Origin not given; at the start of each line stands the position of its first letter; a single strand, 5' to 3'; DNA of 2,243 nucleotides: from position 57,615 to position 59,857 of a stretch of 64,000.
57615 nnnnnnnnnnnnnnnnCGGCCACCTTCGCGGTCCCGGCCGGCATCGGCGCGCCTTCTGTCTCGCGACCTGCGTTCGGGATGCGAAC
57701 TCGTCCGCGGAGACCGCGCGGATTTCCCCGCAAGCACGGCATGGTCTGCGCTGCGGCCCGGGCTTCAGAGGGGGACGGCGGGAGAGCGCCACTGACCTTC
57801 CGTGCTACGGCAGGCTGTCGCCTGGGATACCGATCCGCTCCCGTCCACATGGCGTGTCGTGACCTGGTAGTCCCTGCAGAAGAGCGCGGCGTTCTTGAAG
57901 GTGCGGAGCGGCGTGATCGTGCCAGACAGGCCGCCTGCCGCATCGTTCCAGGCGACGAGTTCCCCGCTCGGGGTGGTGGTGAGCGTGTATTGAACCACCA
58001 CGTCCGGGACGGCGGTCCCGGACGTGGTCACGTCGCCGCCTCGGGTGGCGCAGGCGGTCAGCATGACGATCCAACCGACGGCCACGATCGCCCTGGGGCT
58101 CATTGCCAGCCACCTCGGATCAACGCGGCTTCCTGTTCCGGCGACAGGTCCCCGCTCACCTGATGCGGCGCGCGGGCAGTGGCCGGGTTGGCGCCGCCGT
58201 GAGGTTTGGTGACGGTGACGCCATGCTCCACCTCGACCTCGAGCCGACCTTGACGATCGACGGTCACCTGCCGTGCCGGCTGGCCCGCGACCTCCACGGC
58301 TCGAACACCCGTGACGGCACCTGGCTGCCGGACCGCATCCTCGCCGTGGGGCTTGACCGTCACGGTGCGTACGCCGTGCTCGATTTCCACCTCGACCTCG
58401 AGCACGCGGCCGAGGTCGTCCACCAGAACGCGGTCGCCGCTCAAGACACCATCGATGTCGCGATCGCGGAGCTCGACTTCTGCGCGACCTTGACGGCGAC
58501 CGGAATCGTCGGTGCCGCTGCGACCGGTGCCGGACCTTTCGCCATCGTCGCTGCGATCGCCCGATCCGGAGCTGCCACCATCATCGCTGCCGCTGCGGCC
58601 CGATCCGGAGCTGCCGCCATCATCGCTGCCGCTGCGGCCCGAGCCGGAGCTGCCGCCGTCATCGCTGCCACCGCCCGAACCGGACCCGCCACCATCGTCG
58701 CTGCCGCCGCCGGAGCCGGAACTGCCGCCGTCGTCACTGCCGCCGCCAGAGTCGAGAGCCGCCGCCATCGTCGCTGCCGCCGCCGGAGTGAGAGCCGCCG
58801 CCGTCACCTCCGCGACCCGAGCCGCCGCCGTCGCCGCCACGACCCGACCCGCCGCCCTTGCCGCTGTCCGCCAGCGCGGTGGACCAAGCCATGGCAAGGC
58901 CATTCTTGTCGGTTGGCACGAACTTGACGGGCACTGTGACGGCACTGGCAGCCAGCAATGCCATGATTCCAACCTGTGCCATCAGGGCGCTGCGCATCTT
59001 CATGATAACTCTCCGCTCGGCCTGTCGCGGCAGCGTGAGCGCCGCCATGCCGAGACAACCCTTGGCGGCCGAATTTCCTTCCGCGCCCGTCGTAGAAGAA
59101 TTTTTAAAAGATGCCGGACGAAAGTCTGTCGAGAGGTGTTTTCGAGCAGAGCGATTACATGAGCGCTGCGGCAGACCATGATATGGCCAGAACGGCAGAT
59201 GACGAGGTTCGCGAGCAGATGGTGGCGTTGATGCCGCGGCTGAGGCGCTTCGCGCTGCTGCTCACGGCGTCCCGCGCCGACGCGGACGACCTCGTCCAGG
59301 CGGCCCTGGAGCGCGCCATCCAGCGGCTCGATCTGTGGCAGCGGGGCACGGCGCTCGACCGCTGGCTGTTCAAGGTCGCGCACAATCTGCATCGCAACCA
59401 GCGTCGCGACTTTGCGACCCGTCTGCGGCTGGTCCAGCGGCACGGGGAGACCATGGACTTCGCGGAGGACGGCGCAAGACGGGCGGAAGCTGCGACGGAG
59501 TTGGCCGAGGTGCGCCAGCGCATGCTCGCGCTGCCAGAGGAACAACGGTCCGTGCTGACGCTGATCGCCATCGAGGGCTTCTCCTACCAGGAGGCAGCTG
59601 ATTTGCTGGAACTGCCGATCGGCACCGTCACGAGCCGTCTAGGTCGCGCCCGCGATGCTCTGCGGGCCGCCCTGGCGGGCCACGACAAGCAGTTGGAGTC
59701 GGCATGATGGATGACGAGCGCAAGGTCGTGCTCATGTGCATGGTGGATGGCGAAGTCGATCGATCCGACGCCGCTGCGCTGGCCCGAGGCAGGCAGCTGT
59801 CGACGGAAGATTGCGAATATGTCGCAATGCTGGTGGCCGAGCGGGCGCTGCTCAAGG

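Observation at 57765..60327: ECF anti-sigma sensor domain duplicated as a free lipoprotein in the divergent operon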

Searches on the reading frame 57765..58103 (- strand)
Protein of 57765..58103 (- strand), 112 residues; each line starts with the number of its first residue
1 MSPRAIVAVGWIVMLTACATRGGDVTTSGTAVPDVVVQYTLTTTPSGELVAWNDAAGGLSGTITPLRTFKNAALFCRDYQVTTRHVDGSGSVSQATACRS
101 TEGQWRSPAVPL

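Call 3: search_protein_families(library=pfam, proteins=[window:57765-58103:-], max_evalue=1)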
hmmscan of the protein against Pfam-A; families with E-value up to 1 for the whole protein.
window:57765-58103:- (112 aa): 2 families
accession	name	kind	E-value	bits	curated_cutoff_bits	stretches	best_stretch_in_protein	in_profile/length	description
PF16998.10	17kDa_Anti_2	-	2.1e-08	34.4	26.6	1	32-106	37-109/116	17 kDa outer membrane surface antigen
PF18998.6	Flg_new_2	-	0.74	10.3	23.6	1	14-64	2-52/73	Divergent InlB B-repeat domain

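Call 4: search_protein_families(library=ncbifam, proteins=[window:57765-58103:-], max_evalue=1)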
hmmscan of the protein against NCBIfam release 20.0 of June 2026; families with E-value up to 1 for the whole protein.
window:57765-58103:- (112 aa): 0 families

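Call 29: search_solved_structures(query=window:57765-58103:-, max_evalue=10, show_alignments=2)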
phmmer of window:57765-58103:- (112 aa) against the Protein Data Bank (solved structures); distinct sequences matched with E-value up to 10: 6.
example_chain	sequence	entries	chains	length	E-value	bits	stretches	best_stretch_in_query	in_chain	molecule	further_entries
9n7t_L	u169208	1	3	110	0.31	14.3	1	33-91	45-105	ST14 Light Chain Fab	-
7we8_L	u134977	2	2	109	0.73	13.2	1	37-90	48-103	Light chain of Fab 265 | The light chain of Fab XGv265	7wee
6ics_O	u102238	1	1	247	1.1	12.6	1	16-101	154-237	Outer surface protein A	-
3dr0_A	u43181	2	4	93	1.3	12.4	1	56-109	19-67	Cytochrome c6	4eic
7drb_A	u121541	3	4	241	1.3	12.3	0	45-81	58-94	Cell 12A endoglucanase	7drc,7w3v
9ktq_A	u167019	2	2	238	1.4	12.2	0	44-81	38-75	Xyloglucan-specific endo-beta-1,4-glucanase 1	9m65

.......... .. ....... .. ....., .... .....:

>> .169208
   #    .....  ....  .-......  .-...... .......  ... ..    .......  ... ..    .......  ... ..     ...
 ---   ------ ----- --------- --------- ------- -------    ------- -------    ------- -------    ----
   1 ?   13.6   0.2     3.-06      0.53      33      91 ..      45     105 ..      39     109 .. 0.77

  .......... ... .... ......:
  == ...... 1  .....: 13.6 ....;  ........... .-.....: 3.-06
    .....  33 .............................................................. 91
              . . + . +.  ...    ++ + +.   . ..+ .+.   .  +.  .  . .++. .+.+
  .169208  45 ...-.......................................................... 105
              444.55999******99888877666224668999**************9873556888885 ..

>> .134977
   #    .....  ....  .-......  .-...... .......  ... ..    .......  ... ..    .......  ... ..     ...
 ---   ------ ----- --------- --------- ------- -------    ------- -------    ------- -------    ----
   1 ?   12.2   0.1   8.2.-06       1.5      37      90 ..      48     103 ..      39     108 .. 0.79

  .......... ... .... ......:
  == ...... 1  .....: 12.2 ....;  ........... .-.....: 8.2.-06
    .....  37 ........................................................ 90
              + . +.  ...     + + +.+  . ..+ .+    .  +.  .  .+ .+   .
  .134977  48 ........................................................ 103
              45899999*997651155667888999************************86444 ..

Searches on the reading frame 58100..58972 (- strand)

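Call 3: search_protein_families(library=pfam, proteins=[window:58100-58972:-], max_evalue=1)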
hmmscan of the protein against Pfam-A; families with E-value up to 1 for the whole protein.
window:58100-58972:- (290 aa): 1 family
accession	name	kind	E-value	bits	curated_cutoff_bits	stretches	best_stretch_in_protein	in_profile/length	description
PF19686.4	DUF6188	-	0.1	13.4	27.1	1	193-255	27-89/121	Family of unknown function (DUF6188)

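Call 4: search_protein_families(library=ncbifam, proteins=[window:58100-58972:-], max_evalue=1)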
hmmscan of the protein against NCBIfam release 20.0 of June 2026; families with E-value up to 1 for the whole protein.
window:58100-58972:- (290 aa): 1 family
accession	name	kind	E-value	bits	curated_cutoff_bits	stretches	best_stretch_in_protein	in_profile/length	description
NF035936.1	agg_sub_LPXTH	equivalog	0.068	12.8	100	1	45-160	18-140/281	serine-rich aggregation substance UasX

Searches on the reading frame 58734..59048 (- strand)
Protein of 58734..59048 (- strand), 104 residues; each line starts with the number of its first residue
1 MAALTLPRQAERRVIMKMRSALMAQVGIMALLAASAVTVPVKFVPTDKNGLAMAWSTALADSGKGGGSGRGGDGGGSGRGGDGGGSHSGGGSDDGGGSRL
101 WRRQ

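Call 3: search_protein_families(library=pfam, proteins=[window:58734-59048:-], max_evalue=1)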
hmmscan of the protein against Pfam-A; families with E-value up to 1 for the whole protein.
window:58734-59048:- (104 aa): 2 families
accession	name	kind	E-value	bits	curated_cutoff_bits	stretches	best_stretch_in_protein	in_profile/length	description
PF07172.16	GRP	-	0.0013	19.8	30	1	23-97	9-76/90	Glycine rich protein family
PF20228.3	DUF6587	-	0.023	15.9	27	1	18-65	1-49/82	Family of unknown function (DUF6587)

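Call 4: search_protein_families(library=ncbifam, proteins=[window:58734-59048:-], max_evalue=1)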
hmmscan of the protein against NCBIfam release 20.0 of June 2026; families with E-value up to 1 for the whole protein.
window:58734-59048:- (104 aa): 1 family
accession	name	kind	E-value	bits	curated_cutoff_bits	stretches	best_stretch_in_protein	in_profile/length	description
NF040900.1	porin_ExtI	equivalog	0.028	13.2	150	1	16-74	5-63/403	selenite/tellurite reduction operon porin ExtI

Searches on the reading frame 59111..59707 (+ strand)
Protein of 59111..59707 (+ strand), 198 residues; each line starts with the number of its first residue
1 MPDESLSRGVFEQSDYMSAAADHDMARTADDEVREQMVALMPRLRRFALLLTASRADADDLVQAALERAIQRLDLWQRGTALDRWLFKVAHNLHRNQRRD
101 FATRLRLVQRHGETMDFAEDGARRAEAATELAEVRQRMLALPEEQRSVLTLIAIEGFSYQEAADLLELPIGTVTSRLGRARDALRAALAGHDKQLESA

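Call 3: search_protein_families(library=pfam, proteins=[window:59111-59707:+], max_evalue=1)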
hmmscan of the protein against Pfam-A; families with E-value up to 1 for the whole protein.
window:59111-59707:+ (198 aa): 7 families
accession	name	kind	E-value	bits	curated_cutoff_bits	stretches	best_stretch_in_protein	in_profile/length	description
PF08281.18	Sigma70_r4_2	-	6.8e-15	54.9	25.7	1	132-184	2-54/54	Sigma-70, region 4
PF22029.2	PhyR_sigma2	-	3.9e-13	49.6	27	1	39-91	3-55/55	Sigma2 domain of PhyR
PF04542.20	Sigma70_r2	-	8.8e-10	38.7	24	1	40-100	5-67/71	Sigma-70 region 2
PF04545.22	Sigma70_r4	-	5.4e-09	35.9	24.1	1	140-186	4-50/50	Sigma-70, region 4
PF07638.17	Sigma70_ECF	-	0.00018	21.9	21.1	1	85-188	74-183/185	ECF sigma factor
PF22233.2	PhyR_sigma-like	-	0.0025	18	27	1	145-173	8-36/50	Response regulator PhyR, sigma-like domain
PF13556.12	HTH_30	-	0.0087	16.3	27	1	155-192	11-48/59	PucR C-terminal helix-turn-helix domain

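Call 4: search_protein_families(library=ncbifam, proteins=[window:59111-59707:+], max_evalue=1)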
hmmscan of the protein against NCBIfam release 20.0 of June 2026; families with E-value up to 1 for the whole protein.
window:59111-59707:+ (198 aa): 83 families (the best 25 are shown)
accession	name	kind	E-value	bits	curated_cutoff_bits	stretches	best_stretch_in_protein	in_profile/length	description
NF009164.0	PRK12511.1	equivalog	2.1e-34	118.6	185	1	32-187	5-158/182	RNA polymerase sigma factor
NF009192.0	PRK12540.1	equivalog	1.8e-27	96.1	307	1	30-189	4-160/182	RNA polymerase sigma factor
NF009198.0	PRK12546.1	equivalog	2.3e-27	95.9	270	1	28-189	4-162/188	RNA polymerase sigma factor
NF009199.0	PRK12547.1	subfamily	9.1e-25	87.2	219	1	29-188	4-160/184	RNA polymerase sigma factor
NF058625.1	sigma_PG0214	equivalog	2.3e-22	79.5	130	1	34-192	7-165/170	GFO_1088 family ECF-type sigma factor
NF009169.0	PRK12516.1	equivalog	3.7e-22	78.7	321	1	28-188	7-164/188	RNA polymerase sigma factor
TIGR02947.1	SigH_actino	hypoth_equivalog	2.5e-21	76.2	251.55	1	38-190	18-181/193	RNA polymerase sigma-70 factor, TIGR02947 family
TIGR02983.1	SigE-fam_strep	subfamily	2.7e-20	72.9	141.55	1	28-189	3-159/162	SigE family RNA polymerase sigma factor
NF004113.0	PRK05602.1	equivalog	5.4e-20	71.9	208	1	26-194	40-207/211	RNA polymerase sigma factor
TIGR02950.1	SigM_subfam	subfamily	2e-19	70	147.95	1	35-187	4-157/159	RNA polymerase sigma factor, SigM family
TIGR02937.1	sigma70-ECF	superfamily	3e-19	69.2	42.9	1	35-188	4-165/165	sigma-70 family RNA polymerase sigma factor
NF009171.0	PRK12518.1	equivalog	1.7e-18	67.1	208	1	49-188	44-184/191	RNA polymerase sigma factor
TIGR02959.1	SigZ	equivalog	4.7e-18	65.6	168.65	1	43-189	7-149/170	RNA polymerase sigma factor SigZ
NF009166.1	PRK12513.1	equivalog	7.4e-18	64.9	206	1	44-191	35-189/193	RNA polymerase sigma factor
NF007227.0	PRK09645.1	subfamily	7.8e-18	65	202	1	29-190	11-172/177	sigma-70 family RNA polymerase sigma factor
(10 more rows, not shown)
